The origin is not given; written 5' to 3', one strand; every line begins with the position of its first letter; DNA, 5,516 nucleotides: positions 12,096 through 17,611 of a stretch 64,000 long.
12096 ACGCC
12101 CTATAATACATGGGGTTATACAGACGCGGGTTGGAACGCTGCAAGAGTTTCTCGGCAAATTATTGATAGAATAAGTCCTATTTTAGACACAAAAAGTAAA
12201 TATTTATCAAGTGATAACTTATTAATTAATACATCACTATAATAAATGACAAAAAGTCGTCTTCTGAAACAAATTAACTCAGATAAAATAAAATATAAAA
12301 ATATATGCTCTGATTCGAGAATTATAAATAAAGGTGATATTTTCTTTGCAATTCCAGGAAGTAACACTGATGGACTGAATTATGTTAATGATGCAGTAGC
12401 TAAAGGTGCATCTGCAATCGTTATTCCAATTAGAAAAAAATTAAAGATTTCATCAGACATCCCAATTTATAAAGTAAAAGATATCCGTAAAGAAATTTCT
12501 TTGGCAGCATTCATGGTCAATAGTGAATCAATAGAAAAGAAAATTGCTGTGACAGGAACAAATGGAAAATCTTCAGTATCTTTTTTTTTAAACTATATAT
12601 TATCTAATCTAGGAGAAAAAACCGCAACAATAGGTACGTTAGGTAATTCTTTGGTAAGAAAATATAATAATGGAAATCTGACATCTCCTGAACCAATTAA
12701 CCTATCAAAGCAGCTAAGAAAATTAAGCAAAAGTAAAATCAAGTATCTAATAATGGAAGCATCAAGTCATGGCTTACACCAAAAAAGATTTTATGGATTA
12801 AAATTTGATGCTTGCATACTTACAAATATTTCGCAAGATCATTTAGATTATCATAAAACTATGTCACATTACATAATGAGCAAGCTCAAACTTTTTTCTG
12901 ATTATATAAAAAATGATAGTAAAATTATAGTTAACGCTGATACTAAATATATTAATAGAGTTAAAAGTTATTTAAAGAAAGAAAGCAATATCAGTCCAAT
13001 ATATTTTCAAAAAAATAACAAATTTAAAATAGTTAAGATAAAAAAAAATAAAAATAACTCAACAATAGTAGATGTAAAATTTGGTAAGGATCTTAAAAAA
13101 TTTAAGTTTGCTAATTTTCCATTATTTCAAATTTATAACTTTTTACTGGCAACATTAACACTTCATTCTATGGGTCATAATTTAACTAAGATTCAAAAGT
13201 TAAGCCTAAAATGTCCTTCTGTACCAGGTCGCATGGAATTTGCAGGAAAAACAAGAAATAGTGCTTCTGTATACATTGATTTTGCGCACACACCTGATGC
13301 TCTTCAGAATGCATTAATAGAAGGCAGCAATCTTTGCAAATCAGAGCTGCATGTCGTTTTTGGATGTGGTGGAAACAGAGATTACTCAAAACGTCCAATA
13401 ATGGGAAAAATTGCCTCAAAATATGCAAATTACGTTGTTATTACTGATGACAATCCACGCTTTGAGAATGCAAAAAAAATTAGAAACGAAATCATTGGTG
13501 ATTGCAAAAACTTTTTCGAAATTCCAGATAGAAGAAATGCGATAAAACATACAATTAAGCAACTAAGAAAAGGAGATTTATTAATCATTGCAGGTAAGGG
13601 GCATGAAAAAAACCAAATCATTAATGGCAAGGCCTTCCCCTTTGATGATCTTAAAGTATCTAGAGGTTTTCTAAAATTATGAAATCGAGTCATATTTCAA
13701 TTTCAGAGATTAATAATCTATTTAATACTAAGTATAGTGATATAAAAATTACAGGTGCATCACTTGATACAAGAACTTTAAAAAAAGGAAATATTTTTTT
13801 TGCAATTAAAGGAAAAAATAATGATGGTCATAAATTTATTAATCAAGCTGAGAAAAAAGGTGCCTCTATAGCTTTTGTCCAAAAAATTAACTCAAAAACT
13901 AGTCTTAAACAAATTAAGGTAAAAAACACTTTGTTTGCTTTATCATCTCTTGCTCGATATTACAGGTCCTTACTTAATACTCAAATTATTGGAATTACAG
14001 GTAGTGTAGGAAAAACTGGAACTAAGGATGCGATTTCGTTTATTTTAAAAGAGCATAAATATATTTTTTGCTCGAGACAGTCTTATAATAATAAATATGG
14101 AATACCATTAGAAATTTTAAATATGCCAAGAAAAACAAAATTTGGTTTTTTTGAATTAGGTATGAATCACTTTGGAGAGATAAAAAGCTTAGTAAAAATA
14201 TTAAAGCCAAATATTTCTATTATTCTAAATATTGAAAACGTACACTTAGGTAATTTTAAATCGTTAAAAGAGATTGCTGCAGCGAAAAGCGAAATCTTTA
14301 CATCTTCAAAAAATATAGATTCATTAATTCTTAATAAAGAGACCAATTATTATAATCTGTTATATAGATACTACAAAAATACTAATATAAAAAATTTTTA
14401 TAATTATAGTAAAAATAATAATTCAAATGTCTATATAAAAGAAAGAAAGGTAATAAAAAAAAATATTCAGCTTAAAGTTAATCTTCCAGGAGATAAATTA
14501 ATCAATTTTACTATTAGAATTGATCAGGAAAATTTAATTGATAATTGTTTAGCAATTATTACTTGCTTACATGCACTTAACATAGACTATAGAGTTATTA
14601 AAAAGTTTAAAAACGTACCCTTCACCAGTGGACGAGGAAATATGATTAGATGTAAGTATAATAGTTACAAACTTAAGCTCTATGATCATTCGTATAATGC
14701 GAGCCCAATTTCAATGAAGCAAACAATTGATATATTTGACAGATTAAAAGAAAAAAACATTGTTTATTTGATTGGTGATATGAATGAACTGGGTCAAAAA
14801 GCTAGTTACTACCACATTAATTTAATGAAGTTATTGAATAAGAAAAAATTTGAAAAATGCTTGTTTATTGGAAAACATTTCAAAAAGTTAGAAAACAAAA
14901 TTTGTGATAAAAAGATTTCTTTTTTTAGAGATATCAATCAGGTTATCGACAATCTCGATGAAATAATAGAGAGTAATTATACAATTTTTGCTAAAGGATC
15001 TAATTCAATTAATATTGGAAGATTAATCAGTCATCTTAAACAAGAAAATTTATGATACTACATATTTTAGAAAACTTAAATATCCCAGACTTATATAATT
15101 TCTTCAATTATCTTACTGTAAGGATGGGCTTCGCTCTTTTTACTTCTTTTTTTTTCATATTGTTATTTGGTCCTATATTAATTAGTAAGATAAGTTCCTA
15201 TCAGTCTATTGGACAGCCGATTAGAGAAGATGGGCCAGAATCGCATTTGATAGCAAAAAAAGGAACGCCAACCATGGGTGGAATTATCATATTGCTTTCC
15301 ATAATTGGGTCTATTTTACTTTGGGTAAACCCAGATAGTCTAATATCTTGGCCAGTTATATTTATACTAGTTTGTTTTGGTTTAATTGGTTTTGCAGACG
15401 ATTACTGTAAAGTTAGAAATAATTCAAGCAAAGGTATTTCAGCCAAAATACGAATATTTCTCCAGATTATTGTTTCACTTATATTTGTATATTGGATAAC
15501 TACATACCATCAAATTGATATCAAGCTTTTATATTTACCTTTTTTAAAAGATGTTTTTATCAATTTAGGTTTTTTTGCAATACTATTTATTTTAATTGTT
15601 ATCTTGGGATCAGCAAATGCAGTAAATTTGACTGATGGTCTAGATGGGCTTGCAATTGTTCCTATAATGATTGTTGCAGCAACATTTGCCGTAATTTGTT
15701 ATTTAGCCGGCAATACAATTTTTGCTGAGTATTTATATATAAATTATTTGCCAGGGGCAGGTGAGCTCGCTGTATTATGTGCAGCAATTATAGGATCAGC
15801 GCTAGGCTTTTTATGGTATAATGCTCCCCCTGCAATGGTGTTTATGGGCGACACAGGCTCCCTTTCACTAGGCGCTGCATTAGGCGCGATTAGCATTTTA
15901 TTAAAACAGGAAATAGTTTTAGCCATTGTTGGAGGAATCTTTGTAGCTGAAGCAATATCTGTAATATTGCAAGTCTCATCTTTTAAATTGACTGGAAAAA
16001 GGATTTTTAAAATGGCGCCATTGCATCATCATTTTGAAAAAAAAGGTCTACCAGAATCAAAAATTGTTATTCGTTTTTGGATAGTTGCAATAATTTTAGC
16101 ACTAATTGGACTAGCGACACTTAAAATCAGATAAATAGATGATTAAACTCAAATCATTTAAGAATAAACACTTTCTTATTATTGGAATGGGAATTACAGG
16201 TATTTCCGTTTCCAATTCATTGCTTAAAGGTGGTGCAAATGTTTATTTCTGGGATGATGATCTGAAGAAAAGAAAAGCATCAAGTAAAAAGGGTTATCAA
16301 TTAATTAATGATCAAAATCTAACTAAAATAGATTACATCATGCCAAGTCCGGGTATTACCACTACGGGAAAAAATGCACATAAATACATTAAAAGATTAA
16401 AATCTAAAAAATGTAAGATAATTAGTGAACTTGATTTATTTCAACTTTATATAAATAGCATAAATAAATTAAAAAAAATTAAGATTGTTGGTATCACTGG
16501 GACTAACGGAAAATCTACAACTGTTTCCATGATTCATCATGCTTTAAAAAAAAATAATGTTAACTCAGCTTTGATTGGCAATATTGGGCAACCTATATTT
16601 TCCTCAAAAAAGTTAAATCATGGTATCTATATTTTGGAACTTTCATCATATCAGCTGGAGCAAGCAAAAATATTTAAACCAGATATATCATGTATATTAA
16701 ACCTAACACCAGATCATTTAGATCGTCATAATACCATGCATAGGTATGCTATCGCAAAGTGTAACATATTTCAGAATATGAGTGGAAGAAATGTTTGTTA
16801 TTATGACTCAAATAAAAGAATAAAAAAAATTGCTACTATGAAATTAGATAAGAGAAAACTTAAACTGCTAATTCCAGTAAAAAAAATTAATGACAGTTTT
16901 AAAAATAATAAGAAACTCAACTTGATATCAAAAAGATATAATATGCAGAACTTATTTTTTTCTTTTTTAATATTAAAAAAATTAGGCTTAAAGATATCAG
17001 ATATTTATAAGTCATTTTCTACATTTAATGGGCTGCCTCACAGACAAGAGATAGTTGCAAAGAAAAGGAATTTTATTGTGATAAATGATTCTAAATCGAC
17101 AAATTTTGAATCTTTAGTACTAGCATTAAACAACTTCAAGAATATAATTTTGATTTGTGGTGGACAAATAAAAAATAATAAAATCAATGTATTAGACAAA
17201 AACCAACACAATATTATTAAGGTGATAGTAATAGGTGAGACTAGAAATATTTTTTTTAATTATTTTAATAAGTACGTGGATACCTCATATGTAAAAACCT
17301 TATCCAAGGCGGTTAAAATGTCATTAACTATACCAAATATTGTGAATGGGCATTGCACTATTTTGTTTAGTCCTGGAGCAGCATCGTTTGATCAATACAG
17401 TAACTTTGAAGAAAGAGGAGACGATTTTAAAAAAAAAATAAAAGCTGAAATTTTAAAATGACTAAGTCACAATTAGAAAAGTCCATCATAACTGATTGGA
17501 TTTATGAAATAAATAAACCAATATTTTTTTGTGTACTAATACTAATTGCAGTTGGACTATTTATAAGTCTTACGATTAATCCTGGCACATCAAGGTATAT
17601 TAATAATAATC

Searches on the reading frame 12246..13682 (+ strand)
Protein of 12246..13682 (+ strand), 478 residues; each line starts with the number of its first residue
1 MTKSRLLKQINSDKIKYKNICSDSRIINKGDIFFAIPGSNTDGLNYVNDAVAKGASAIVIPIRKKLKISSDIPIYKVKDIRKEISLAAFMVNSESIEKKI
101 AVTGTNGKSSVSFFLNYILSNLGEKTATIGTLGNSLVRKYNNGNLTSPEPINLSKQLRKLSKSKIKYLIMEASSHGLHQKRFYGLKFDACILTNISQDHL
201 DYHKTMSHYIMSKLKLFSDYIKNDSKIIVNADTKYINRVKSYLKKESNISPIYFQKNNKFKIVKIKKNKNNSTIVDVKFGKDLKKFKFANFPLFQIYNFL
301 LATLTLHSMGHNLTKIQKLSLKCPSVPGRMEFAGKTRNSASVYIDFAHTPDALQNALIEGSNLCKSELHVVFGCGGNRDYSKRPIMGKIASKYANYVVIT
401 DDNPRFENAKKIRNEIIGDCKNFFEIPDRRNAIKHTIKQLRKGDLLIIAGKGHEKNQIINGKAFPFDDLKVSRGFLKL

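Call 3: search_protein_families(library=ncbifam, proteins=[window:12246-13682:+])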
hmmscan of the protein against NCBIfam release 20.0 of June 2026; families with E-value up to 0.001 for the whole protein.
window:12246-13682:+ (478 aa): 26 families (the best 25 are shown)
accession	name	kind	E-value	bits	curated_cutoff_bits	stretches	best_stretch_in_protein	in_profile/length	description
NF001124.0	PRK00139.1-2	equivalog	5.7e-139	464.1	476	1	10-475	21-491/500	UDP-N-acetylmuramoyl-L-alanyl-D-glutamate--2,6-diaminopimelate ligase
TIGR01085.1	murE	subfamily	6.4e-130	434.2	257.3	1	15-475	2-470/472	UDP-N-acetylmuramyl-tripeptide synthetase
NF008896.0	PRK11929.1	equivalog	2.5e-128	429.4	1023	1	11-471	23-493/965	bifunctional UDP-N-acetylmuramoyl-L-alanyl-D-glutamate--2,6-diaminopimelate ligase MurE/UDP-N-acetylmuramoyl-tripeptide--D-alanyl-D-alanine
NF001126.0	PRK00139.1-4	equivalog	1.8e-127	425.9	373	1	10-476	16-482/486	UDP-N-acetylmuramoyl-L-alanyl-D-glutamate--2,6-diaminopimelate ligase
NF001123.0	PRK00139.1-1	equivalog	1.2e-112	377.1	586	1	12-476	15-489/493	UDP-N-acetylmuramoyl-L-alanyl-D-glutamate--2,6-diaminopimelate ligase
NF010628.0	PRK14022.1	equivalog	1.1e-80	271.8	536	1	10-466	28-470/483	UDP-N-acetylmuramoyl-L-alanyl-D-glutamate--L-lysine ligase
NF001130.0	PRK00139.2-4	equivalog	1.9e-54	185.3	715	1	5-473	16-508/516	UDP-N-acetylmuramoyl-L-alanyl-D-glutamate--2,6-diaminopimelate ligase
NF001131.0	PRK00139.2-5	equivalog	2.4e-42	145.4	1000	1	14-466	33-472/483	UDP-N-acetylmuramoyl-L-alanyl-D-glutamate--2,6-diaminopimelate ligase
NF001129.0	PRK00139.2-3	equivalog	8.6e-39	133.4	762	1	9-467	33-505/517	UDP-N-acetylmuramoyl-L-alanyl-D-glutamate--2,6-diaminopimelate ligase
NF001127.0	PRK00139.2-1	equivalog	5.6e-37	127.6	997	1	15-473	29-508/520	UDP-N-acetylmuramoyl-L-alanyl-D-glutamate--2,6-diaminopimelate ligase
TIGR01143.1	murF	subfamily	2e-30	106.1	288.6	1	23-338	2-295/418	UDP-N-acetylmuramoyl-tripeptide--D-alanyl-D-alanine ligase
TIGR02068.2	cya_phycin_syn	equivalog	3.8e-26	91.3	850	1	100-450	482-848/862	cyanophycin synthetase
TIGR01087.1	murD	equivalog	4.6e-26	91.9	211.95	1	80-444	90-411/441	UDP-N-acetylmuramoyl-L-alanine--D-glutamate ligase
NF010623.0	PRK14016.1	subfamily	1.7e-22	79.4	877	1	100-450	483-850/871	cyanophycin synthetase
TIGR01082.1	murC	equivalog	3.4e-21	75.8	335.1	1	165-358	149-335/449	UDP-N-acetylmuramate--L-alanine ligase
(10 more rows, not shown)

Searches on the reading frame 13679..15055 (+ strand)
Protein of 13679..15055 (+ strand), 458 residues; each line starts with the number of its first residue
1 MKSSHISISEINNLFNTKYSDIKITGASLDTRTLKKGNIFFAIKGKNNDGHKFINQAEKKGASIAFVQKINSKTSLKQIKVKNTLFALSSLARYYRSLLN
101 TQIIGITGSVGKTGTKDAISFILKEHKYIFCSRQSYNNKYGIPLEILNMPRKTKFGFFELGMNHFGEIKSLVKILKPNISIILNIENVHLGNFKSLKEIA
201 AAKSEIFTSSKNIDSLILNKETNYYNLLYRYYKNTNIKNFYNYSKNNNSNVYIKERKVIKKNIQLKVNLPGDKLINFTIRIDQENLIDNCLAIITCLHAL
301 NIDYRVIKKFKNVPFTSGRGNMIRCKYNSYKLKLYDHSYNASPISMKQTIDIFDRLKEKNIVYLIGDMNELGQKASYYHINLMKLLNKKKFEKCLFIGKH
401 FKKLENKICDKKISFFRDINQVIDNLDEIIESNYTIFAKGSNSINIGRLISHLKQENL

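Call 3: search_protein_families(library=ncbifam, proteins=[window:13679-15055:+])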
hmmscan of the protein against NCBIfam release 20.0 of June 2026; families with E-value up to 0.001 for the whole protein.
window:13679-15055:+ (458 aa): 17 families
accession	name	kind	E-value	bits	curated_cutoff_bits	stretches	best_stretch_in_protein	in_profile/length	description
TIGR01143.1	murF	subfamily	2.1e-96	323.5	288.6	1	29-452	1-417/418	UDP-N-acetylmuramoyl-tripeptide--D-alanyl-D-alanine ligase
NF008896.0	PRK11929.1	equivalog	2.4e-93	313.6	1023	1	16-455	519-958/965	bifunctional UDP-N-acetylmuramoyl-L-alanyl-D-glutamate--2,6-diaminopimelate ligase MurE/UDP-N-acetylmuramoyl-tripeptide--D-alanyl-D-alanine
NF010693.0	PRK14093.1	equivalog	4.3e-79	266.4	544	1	23-455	27-466/479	UDP-N-acetylmuramoylalanyl-D-glutamyl-2,6-diaminopimelate--D-alanyl-D-alanine ligase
NF008897.0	PRK11930.1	equivalog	9.4e-64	215.8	804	1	8-456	8-456/822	bifunctional UDP-N-acetylmuramoyl-tripeptide:D-alanyl-D-alanine ligase/alanine racemase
NF008041.0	PRK10773.1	equivalog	4.7e-60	203.6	551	1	6-456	4-450/453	UDP-N-acetylmuramoyl-tripeptide--D-alanyl-D-alanine ligase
NF001126.0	PRK00139.1-4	equivalog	1.4e-28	99.7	373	2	14-128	13-131/486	UDP-N-acetylmuramoyl-L-alanyl-D-glutamate--2,6-diaminopimelate ligase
TIGR01085.1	murE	subfamily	3.4e-24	85.6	257.3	2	21-125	1-109/472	UDP-N-acetylmuramyl-tripeptide synthetase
NF001124.0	PRK00139.1-2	equivalog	9.5e-22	77.4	476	1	16-125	20-133/500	UDP-N-acetylmuramoyl-L-alanyl-D-glutamate--2,6-diaminopimelate ligase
NF001123.0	PRK00139.1-1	equivalog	1.9e-17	63.1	586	1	8-119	4-125/493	UDP-N-acetylmuramoyl-L-alanyl-D-glutamate--2,6-diaminopimelate ligase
NF010628.0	PRK14022.1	equivalog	6.5e-14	51.5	536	2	12-126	23-136/483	UDP-N-acetylmuramoyl-L-alanyl-D-glutamate--L-lysine ligase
TIGR01087.1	murD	equivalog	6.1e-12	45.3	211.95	1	97-434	102-404/441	UDP-N-acetylmuramoyl-L-alanine--D-glutamate ligase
NF053646.1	pMurD1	equivalog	1.9e-10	40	610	1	83-368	91-360/465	pseudomurein biosynthesis peptide ligase pMurD1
TIGR01082.1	murC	equivalog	1.7e-08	34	335.1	1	174-310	165-297/449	UDP-N-acetylmuramate--L-alanine ligase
TIGR02068.2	cya_phycin_syn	equivalog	3.2e-08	32.1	850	1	178-366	566-764/862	cyanophycin synthetase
NF053645.1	pMurC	equivalog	1.4e-07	30.6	560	1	76-266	78-266/492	pseudomurein biosynthesis peptide ligase pMurC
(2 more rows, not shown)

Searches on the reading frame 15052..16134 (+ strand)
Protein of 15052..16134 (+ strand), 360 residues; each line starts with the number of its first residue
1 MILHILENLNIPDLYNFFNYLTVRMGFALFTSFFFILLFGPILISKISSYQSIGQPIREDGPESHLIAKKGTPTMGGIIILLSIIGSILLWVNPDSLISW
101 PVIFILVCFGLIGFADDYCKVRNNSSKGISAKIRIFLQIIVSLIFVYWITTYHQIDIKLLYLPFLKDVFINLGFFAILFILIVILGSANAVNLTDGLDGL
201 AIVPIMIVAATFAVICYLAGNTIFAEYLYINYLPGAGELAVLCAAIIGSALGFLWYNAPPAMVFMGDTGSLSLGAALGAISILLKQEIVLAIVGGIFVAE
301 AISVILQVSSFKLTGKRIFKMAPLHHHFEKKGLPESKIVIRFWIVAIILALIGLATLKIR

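Call 3: search_protein_families(library=ncbifam, proteins=[window:15052-16134:+])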
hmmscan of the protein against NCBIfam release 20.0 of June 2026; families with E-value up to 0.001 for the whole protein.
window:15052-16134:+ (360 aa): 3 families
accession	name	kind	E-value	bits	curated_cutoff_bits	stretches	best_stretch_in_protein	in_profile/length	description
TIGR00445.1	mraY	equivalog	1.9e-118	395.6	192.05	1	37-360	2-321/321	phospho-N-acetylmuramoyl-pentapeptide-transferase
NF053644.1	MraY_archaea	equivalog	8.4e-32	110.8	450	2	168-354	174-340/340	pseudomurein biosynthesis MraY family phospho-N-acetylmuramoyl-pentapeptide-transferase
TIGR02380.1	ECA_wecA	exception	6.4e-08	32.1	326.05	1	71-355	40-307/346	UDP-N-acetylglucosamine--undecaprenyl-phosphate N-acetylglucosaminephosphotransferase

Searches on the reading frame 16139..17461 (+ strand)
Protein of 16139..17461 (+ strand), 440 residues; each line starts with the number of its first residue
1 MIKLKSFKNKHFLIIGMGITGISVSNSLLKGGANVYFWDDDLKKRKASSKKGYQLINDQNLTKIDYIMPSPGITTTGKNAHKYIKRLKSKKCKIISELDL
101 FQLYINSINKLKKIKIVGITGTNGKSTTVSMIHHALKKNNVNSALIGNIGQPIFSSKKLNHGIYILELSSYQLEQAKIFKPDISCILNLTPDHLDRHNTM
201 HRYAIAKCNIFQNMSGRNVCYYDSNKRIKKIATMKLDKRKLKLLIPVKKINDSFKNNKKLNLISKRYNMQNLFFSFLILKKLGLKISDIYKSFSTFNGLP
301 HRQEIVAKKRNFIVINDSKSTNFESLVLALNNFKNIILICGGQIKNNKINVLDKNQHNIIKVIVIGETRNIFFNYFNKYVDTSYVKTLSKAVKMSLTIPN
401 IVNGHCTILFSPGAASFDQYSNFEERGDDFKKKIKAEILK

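Call 3: search_protein_families(library=ncbifam, proteins=[window:16139-17461:+])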
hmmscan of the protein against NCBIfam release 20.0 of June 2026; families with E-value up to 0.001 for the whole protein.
window:16139-17461:+ (440 aa): 20 families
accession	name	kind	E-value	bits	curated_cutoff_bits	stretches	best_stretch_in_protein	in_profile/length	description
TIGR01087.1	murD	equivalog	8.5e-94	315.1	211.95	1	11-435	1-440/441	UDP-N-acetylmuramoyl-L-alanine--D-glutamate ligase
TIGR01085.1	murE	subfamily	1.1e-24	87.2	257.3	2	162-320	157-340/472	UDP-N-acetylmuramyl-tripeptide synthetase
NF001126.0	PRK00139.1-4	equivalog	5.1e-22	78.1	373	1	110-331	100-363/486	UDP-N-acetylmuramoyl-L-alanyl-D-glutamate--2,6-diaminopimelate ligase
NF008896.0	PRK11929.1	equivalog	2.5e-21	75.3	1023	2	164-242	183-264/965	bifunctional UDP-N-acetylmuramoyl-L-alanyl-D-glutamate--2,6-diaminopimelate ligase MurE/UDP-N-acetylmuramoyl-tripeptide--D-alanyl-D-alanine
NF001124.0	PRK00139.1-2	equivalog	5.1e-21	75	476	2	165-334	181-375/500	UDP-N-acetylmuramoyl-L-alanyl-D-glutamate--2,6-diaminopimelate ligase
NF053647.1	pMurD2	equivalog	8.3e-21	74.3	550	1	14-366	5-343/405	pseudomurein biosynthesis peptide ligase pMurD2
TIGR01082.1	murC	equivalog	7.9e-18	64.8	335.1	1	14-317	4-322/449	UDP-N-acetylmuramate--L-alanine ligase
TIGR01143.1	murF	subfamily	2.9e-17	62.7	288.6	1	111-335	71-320/418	UDP-N-acetylmuramoyl-tripeptide--D-alanyl-D-alanine ligase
NF053645.1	pMurC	equivalog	1.2e-16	60.5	560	1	53-226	51-225/492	pseudomurein biosynthesis peptide ligase pMurC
NF001123.0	PRK00139.1-1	equivalog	2.5e-16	59.4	586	2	164-215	178-231/493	UDP-N-acetylmuramoyl-L-alanyl-D-glutamate--2,6-diaminopimelate ligase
NF053646.1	pMurD1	equivalog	4.3e-16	58.6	610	1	57-339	60-354/465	pseudomurein biosynthesis peptide ligase pMurD1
NF033197.0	F430_CfbE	equivalog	1.4e-12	47.3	250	2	181-345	183-354/430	coenzyme F430 synthase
NF010628.0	PRK14022.1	equivalog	4.7e-12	45.4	536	2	164-341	182-374/483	UDP-N-acetylmuramoyl-L-alanyl-D-glutamate--L-lysine ligase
NF008897.0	PRK11930.1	equivalog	4.4e-09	34.9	804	1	89-334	82-353/822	bifunctional UDP-N-acetylmuramoyl-tripeptide:D-alanyl-D-alanine ligase/alanine racemase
TIGR02068.2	cya_phycin_syn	equivalog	4.8e-06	24.9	850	1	109-141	474-506/862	cyanophycin synthetase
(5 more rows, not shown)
